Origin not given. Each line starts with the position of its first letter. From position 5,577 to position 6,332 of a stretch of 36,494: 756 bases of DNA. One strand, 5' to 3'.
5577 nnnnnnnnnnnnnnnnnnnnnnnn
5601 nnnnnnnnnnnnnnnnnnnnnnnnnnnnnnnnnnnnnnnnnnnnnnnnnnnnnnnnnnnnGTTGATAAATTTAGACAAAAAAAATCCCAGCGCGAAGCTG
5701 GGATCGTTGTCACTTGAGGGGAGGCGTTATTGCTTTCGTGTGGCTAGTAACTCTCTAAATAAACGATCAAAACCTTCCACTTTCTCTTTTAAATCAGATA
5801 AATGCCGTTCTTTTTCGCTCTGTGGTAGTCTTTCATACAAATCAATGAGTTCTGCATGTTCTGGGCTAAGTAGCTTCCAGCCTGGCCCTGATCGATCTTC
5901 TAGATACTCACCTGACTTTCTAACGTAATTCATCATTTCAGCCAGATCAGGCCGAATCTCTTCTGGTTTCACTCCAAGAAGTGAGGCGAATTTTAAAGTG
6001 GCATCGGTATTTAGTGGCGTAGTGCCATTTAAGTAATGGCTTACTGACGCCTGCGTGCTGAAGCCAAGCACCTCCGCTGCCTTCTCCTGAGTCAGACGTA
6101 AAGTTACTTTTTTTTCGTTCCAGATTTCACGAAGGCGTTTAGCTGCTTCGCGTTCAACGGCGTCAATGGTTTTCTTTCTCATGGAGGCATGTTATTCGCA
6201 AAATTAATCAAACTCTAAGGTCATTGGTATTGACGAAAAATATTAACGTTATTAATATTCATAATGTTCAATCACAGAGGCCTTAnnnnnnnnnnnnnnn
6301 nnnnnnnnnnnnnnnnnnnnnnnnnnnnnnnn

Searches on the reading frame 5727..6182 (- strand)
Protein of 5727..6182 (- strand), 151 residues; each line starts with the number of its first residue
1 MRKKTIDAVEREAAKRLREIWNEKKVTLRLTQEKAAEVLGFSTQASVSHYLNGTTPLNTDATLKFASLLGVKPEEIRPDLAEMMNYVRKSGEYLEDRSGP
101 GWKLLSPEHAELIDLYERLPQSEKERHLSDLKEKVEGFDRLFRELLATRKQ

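Call 78: search_protein_families(library=pfam, proteins=[window:5727-6182:-], max_evalue=0.001)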
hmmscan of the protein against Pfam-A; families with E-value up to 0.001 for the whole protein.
window:5727-6182:- (151 aa): 2 families
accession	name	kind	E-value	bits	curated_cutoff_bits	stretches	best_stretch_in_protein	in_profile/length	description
PF13560.12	HTH_31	-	4e-07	30.7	27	1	14-77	13-62/64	Helix-turn-helix domain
PF01381.28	HTH_3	-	8.3e-07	29.4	23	1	30-76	10-55/55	Helix-turn-helix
